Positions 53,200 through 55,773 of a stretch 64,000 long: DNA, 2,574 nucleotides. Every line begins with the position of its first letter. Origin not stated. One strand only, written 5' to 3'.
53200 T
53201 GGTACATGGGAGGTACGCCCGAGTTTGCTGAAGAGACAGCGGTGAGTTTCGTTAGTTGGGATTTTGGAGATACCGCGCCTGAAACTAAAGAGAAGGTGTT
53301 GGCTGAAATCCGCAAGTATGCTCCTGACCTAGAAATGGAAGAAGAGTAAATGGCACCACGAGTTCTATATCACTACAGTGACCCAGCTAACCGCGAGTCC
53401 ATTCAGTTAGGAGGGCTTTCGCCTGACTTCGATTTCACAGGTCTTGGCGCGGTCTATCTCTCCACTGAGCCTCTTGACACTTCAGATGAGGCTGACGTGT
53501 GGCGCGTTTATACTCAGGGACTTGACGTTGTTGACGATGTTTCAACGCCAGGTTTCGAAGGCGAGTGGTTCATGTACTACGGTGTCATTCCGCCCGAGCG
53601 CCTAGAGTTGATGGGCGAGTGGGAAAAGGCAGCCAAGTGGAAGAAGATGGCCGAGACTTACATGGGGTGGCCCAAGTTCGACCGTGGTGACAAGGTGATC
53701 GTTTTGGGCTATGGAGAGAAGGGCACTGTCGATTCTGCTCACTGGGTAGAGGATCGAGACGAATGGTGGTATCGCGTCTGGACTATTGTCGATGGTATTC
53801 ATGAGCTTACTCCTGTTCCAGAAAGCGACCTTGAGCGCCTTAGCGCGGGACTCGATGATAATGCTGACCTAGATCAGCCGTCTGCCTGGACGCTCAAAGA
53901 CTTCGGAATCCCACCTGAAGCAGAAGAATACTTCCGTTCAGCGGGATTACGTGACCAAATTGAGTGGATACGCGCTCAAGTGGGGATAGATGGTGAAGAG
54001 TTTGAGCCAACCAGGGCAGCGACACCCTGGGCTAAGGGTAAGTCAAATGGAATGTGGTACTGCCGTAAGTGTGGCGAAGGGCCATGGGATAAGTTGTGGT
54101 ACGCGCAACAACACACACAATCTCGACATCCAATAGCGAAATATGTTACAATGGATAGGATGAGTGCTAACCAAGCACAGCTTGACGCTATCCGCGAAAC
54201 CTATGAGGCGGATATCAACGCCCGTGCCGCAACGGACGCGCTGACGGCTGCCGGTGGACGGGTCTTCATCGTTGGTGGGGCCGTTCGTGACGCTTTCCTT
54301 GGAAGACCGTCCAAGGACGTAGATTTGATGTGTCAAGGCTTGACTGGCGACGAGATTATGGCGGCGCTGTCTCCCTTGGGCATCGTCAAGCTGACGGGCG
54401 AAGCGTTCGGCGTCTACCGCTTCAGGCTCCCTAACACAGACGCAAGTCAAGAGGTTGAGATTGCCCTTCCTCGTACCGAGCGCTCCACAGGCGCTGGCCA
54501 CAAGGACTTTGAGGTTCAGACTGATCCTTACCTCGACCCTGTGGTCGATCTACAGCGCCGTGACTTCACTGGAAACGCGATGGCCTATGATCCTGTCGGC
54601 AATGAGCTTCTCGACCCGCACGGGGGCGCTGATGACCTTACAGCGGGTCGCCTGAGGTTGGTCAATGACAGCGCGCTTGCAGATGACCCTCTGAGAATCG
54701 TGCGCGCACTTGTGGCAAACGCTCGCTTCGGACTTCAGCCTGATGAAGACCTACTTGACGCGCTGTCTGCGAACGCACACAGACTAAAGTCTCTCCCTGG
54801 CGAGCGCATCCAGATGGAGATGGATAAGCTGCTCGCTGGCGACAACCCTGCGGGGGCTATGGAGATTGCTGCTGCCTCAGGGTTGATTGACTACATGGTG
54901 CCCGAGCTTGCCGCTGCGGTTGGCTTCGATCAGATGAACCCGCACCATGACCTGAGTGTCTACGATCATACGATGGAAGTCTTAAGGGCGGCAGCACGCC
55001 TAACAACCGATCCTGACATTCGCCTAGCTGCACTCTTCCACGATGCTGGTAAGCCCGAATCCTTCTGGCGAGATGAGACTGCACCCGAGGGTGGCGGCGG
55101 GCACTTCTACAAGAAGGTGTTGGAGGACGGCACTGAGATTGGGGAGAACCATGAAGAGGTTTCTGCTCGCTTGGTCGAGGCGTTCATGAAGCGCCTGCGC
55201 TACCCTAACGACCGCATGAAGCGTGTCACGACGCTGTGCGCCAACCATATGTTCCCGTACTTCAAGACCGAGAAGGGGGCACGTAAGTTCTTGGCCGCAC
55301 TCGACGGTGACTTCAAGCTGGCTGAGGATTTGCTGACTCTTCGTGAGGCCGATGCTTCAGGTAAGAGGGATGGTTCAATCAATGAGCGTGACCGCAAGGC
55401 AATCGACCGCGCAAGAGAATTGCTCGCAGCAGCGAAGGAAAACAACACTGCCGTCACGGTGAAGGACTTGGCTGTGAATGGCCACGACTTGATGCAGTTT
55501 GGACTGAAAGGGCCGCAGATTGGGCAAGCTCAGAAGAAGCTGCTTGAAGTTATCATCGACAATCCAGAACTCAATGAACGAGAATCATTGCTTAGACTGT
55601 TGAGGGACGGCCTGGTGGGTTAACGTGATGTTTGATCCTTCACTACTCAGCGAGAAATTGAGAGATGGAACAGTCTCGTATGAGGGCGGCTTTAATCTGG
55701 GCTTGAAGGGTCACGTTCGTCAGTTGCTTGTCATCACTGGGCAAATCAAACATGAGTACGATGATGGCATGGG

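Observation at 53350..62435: Three consecutive large proteins each with a Pol-beta nucleotidyltransferase motif, two with Tpt1/KptA-like N-domains: putative RNA-end repair / anti-defence cluster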

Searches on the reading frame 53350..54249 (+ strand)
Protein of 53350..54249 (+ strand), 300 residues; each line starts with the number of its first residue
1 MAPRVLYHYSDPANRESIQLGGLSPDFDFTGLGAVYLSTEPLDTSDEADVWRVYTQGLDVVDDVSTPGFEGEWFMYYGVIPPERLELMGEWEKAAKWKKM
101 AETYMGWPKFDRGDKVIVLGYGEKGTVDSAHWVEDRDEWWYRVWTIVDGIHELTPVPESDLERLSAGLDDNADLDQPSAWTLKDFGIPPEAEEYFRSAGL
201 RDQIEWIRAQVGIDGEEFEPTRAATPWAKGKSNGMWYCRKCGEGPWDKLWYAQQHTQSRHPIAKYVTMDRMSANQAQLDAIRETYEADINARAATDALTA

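Call 14: find_homologous_proteins(query=window:53350-54249:+, max_evalue=0.001)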
Query window:53350-54249:+: 4100 candidates shared short words with the query, none scored E <= 0.001.
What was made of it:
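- Tried and rejected: Homologue search with P757 aa 1-300 returned nothing and cost one capped search (call 14).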

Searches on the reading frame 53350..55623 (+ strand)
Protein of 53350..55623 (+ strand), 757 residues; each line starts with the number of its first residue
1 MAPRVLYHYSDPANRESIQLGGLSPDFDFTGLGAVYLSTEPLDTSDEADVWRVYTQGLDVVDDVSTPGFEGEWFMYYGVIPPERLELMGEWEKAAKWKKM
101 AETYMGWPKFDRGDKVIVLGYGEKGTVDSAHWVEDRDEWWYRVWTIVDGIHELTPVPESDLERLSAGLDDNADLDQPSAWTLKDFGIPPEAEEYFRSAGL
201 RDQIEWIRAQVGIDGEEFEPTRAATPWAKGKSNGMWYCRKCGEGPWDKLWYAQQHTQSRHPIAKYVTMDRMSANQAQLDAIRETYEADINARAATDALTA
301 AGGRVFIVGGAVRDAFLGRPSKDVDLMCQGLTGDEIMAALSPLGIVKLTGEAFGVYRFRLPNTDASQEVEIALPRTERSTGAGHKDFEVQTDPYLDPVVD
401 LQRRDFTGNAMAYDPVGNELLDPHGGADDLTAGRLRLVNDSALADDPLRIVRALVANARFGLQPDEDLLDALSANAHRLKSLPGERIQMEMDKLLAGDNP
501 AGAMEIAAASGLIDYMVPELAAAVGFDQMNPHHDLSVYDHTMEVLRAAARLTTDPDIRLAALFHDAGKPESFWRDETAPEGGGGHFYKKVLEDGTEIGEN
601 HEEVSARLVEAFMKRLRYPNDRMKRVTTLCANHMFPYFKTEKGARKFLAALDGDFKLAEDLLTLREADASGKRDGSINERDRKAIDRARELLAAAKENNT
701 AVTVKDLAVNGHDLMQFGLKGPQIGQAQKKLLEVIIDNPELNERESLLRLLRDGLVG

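Call 3: search_protein_families(library=pfam, proteins=[window:53350-55623:+], max_evalue=0.1)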
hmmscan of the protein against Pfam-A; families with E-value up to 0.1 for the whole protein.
window:53350-55623:+ (757 aa): 4 families
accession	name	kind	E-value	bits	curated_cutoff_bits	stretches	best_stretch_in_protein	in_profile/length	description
PF01743.26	PolyA_pol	-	3e-19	70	23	1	305-436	1-126/126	Poly A polymerase head domain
PF12627.12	PolyA_pol_RNAbd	-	1.3e-13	51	22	1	461-522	1-62/64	Probable RNA and SrmB- binding site of polymerase A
PF01966.28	HD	-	4.5e-10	40.3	22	1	537-646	1-93/116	HD domain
PF13735.12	tRNA_NucTran2_2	-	2.9e-06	27.8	27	1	609-749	24-147/149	tRNA nucleotidyltransferase domain 2 putative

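Call 4: search_protein_families(library=phrogs, proteins=[window:53350-55623:+], max_evalue=0.01)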
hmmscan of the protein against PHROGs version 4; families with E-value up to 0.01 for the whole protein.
window:53350-55623:+ (757 aa): 3 families
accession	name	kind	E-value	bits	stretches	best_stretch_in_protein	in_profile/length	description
phrog_2244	-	DNA, RNA and nucleotide metabolism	5.6e-72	244.4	1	304-728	4-376/392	tRNA nucleotidyltransferase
phrog_24229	-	DNA, RNA and nucleotide metabolism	1.9e-15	58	1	304-498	5-208/245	tRNA nucleotidyltransferase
phrog_1614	-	DNA, RNA and nucleotide metabolism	5.2e-07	30.6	1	290-332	22-64/268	nucleotidyltransferase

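Call 60: search_protein_families(library=ncbifam, proteins=[window:53350-55623:+], max_evalue=0.01)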
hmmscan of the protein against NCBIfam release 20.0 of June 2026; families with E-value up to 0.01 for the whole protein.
window:53350-55623:+ (757 aa): 15 families
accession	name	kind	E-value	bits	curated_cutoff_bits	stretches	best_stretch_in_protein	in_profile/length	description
TIGR02692.1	tRNA_CCA_actino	equivalog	3.2e-53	181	438.8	1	291-751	16-462/466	CCA tRNA nucleotidyltransferase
NF008137.0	PRK10885.1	equivalog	2.3e-43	148.5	451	1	305-703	3-378/409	multifunctional CCA addition/repair protein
NF009814.0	PRK13299.1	equivalog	1.6e-32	113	290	2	291-522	9-230/396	CCA tRNA nucleotidyltransferase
NF009813.0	PRK13298.1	equivalog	2.7e-29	102.3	606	1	304-566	2-258/417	tRNA CCA-pyrophosphorylase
NF009812.0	PRK13297.1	equivalog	4.5e-28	98.4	624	1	295-521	4-220/364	tRNA CCA-pyrophosphorylase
TIGR01942.1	pcnB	subfamily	2.4e-27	95.8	305.65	1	288-532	15-253/425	polynucleotide adenylyltransferase PcnB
NF009811.0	PRK13296.1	equivalog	3.7e-19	68.8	469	1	305-453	3-138/360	CCA tRNA nucleotidyltransferase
NF002895.0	PRK03381.1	equivalog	3.9e-11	41.8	631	1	432-635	316-497/782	[protein-PII] uridylyltransferase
NF008634.1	PRK11623.1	equivalog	8.3e-11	41.1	702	1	290-502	48-265/469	polynucleotide adenylyltransferase PcnB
NF041569.1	A-tRNAntase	equivalog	1e-09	37.2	1440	1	305-523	482-698/880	A-adding tRNA nucleotidyltransferase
NF001265.0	PRK00227.1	equivalog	1.6e-07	29.9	799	1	433-708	278-533/693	[protein-PII] uridylyltransferase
TIGR00277.1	HDIG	domain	1.4e-06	28.1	27.6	1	536-619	4-75/84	HDIG domain-containing metalloprotein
TIGR01693.1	UTase_glnD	equivalog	5.1e-05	21.7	519.4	1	431-555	320-447/850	[protein-PII] uridylyltransferase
NF003467.0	PRK05092.1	equivalog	0.00076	17.3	959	1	431-551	394-517/940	[protein-PII] uridylyltransferase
TIGR01596.1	cas3_HD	equivalog_domain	0.001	19.2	43.45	1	539-646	3-113/178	CRISPR-associated endonuclease Cas3''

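Call 61: search_solved_structures(query=window:53350-55623:+, max_evalue=0.001, show_alignments=1)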
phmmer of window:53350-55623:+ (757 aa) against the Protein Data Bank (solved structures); distinct sequences matched with E-value up to 0.001: 20.
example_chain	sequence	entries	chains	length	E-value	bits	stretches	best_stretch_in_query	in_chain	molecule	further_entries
3wfo_A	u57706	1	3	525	1.6e-19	73.1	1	305-746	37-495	Poly A polymerase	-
1miv_A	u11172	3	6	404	2.6e-19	72.4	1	300-521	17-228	tRNA CCA-adding enzyme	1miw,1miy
3wfp_A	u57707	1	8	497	1.6e-15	59.9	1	305-644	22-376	Poly A polymerase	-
3wfr_E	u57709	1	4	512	1.7e-15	59.8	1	305-644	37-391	Poly A polymerase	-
3wfq_E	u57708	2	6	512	1.8e-15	59.7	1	305-644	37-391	Poly A polymerase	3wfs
6ibp_A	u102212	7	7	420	4.7e-15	58.3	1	296-504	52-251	CCA-adding enzyme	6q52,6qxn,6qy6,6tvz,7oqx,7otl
7otr_A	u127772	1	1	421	4.7e-15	58.3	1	296-504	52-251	CCA-adding protein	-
3h37_A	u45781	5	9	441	9.4e-14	54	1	305-526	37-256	TRNA nucleotidyl transferase-related protein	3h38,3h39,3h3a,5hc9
4x4w_A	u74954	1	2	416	1.9e-12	49.7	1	295-529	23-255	CCA tRNA nucleotidyltransferase 1, mitochondrial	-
8cbm_E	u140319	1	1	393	2e-12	49.6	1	295-529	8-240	CCA tRNA nucleotidyltransferase 1, mitochondrial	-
1ou5_A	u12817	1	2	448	2.7e-12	49.2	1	295-529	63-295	tRNA CCA-adding enzyme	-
9kma_A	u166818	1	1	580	3.8e-12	48.7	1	305-506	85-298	Polynucleotide adenylyltransferase family protein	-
3aqm_A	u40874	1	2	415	5.8e-11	44.8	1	290-496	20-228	Poly(A) polymerase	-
3aql_A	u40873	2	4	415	2.5e-10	42.7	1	290-496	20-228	Poly(A) polymerase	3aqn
3aqk_A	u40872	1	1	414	2.5e-10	42.7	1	290-496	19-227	Poly(A) polymerase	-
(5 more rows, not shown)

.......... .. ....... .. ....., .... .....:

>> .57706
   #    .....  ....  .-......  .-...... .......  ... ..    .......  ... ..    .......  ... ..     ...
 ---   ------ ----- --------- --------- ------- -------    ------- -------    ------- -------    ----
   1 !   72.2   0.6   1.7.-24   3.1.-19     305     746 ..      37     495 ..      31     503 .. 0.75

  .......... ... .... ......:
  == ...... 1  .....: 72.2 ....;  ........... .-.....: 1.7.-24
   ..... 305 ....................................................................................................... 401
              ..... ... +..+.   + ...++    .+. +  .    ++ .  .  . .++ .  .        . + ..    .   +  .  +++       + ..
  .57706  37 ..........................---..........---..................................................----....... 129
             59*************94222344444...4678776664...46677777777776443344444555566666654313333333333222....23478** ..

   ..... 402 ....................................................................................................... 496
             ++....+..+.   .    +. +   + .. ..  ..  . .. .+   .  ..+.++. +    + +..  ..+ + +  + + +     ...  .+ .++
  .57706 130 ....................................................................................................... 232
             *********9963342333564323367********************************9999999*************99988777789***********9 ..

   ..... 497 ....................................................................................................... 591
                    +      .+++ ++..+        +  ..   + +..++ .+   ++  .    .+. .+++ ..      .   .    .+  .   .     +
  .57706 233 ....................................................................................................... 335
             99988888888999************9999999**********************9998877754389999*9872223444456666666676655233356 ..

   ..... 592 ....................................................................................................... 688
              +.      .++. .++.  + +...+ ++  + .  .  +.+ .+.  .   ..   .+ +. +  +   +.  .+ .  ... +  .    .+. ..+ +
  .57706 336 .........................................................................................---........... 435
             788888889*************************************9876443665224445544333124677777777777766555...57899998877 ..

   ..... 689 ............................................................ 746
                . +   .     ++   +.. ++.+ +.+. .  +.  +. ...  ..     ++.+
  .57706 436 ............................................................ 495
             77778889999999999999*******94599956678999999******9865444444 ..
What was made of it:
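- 54220..55602 (+): Class-II tRNA nucleotidyltransferase core (aa 291-751): head with GGAVRD...DVD, RRD, DDPLR (motif D), neck, HD domain (aa 537-646), body/tail. Calls 3, 4, 60 and 61 (aligned to PDB 3wfo over aa 305-746).
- On Class-II CCA-adding tRNA nucleotidyltransferase: PDB 3wfo aligns over aa 305-746 (call 61).
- Closest known: Bacterial/phage class-II CCA-adding enzymes with HD domain. Same: Head, neck, body/tail and HD domains are all matched (calls 3, 4, 60, 61).
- CCA/HD identity (calls 3, 4, 60, 61).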

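Call 74: search_protein_families(library=padloc, proteins=[window:53350-55623:+], max_evalue=0.1)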
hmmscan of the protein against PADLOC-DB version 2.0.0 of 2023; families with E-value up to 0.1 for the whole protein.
window:53350-55623:+ (757 aa): 2 families
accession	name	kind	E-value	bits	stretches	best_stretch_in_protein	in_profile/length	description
PDLC01254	Cas3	-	9.8e-05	20.6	1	532-630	4-84/164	CAS-I; effector_G3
PDLC00940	Cas3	-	0.00026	19.2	1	539-646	3-113/178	CRISPR-associated endonuclease Cas3-HD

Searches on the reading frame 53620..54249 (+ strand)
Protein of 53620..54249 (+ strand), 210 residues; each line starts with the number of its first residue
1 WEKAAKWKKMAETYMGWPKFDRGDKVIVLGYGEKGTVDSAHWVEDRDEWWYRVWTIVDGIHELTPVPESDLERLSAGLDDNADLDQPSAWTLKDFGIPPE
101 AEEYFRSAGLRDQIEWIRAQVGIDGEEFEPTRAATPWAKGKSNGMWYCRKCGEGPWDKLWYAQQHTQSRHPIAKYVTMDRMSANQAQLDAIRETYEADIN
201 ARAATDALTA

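Call 96: search_solved_structures(query=window:53620-54249:+, max_evalue=10, show_alignments=2)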
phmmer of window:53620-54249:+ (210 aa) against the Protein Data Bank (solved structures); distinct sequences matched with E-value up to 10: 2.
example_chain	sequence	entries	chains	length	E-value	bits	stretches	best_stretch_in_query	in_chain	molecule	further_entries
7eal_B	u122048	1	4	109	0.2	14.6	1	67-133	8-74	TNFAIP3-interacting protein 1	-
7eao_B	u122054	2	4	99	1.3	12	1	71-133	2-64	TNFAIP3-interacting protein 1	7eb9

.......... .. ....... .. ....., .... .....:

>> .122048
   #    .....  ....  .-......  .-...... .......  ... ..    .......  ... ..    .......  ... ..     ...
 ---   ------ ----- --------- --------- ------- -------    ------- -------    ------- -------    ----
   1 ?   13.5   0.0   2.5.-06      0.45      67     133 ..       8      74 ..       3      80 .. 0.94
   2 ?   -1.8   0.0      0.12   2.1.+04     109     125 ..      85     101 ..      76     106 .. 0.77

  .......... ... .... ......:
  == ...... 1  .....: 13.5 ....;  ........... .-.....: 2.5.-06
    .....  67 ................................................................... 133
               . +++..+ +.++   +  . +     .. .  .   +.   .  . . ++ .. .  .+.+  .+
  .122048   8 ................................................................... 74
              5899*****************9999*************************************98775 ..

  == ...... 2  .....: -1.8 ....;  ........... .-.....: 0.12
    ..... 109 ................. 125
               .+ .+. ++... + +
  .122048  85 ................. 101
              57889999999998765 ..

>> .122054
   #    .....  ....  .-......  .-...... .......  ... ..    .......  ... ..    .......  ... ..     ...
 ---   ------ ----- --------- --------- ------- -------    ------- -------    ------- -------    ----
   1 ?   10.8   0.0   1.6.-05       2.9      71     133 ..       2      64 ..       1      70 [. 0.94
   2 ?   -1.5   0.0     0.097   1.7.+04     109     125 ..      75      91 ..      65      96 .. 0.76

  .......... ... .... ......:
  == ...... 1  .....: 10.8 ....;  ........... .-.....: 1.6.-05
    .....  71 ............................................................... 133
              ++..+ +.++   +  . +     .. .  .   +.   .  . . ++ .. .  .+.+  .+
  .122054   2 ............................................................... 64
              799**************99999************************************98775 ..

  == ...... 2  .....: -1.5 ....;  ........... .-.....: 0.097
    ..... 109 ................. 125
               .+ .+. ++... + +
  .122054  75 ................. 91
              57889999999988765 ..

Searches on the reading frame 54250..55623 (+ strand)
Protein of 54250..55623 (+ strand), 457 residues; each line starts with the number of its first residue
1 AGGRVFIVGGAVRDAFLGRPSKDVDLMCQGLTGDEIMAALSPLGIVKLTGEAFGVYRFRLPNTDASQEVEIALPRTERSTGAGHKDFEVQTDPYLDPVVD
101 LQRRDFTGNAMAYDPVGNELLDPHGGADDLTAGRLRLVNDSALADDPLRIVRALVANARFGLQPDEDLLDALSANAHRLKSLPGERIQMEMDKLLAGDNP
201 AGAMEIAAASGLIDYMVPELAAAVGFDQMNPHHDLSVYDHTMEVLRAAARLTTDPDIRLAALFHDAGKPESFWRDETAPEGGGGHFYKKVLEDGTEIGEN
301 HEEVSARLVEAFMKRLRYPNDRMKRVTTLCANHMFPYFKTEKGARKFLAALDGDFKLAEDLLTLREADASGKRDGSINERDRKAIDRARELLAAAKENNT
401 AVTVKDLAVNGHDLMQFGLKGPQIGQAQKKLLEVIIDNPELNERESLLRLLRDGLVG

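Call 85: search_dna_similar(query=window:54250-55623:+, collection=phages, mode=protein, max_rows=12)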
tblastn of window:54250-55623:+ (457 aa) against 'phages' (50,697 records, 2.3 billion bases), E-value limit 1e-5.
Records with a match: 500; places in all: 503; records where one place covers at least 80% of the query: 38.
Best place of each record, by identity: <60% 500.
By first word of the organism name: Vibrio 91; Escherichia 50; Erwinia 43; Klebsiella 38; Aeromonas 36; Salmonella 31; Bacteriophage 22; Cronobacter 21; Prevotella 15; Caulobacter 13; and 44 more.
By host as written in the record: - 95; Klebsiella pneumoniae 17; Cronobacter sakazakii 16; Prevotella sp. 15; Erwinia amylovora 14; Aeromonas salmonicida 14; Caulobacter vibrioides CB15 13; Escherichia coli 11; and 164 more.
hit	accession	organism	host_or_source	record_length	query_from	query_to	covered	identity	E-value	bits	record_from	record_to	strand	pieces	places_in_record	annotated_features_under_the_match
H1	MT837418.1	Bacteriophage sp.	human fecal samples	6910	1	436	95%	33.9%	1e-43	169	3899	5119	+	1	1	record has no annotation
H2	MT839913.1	Bacteriophage sp.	human fecal samples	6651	2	436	95%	33.4%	7e-39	155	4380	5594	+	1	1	record has no annotation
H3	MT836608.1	Bacteriophage sp.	human fecal samples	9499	1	434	95%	33.5%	1e-34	143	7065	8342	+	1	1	record has no annotation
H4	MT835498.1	Bacteriophage sp.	human fecal samples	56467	1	439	96%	32.7%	2e-46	178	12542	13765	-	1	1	record has no annotation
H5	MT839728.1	Bacteriophage sp.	human fecal samples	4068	1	437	96%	32.2%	1e-39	157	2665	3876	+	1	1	record has no annotation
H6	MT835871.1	Bacteriophage sp.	human fecal samples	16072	2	426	93%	32.1%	1e-47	181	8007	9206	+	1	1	record has no annotation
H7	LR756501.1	uncultured phage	metagenomic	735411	3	439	96%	30.9%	8e-38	152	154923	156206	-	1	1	record has no annotation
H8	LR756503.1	uncultured phage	metagenomic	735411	3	439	96%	30.9%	8e-38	152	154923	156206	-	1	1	record has no annotation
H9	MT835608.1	Bacteriophage sp.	human fecal samples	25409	2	437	95%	30.5%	4e-40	159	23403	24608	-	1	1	record has no annotation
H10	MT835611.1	Bacteriophage sp.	human fecal samples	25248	1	438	96%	30.3%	9e-32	134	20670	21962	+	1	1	record has no annotation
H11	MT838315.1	Bacteriophage sp.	human fecal samples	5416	2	439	96%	29.6%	1e-31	134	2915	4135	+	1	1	record has no annotation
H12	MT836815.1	Bacteriophage sp.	human fecal samples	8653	1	439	96%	29.6%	2e-37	151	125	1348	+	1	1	record has no annotation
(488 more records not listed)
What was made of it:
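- Closest known: Bacterial/phage class-II CCA-adding enzymes with HD domain. Same: CCA enzymes are common in phages: 500 or more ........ records, all under 35% identity to this one (call 85).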
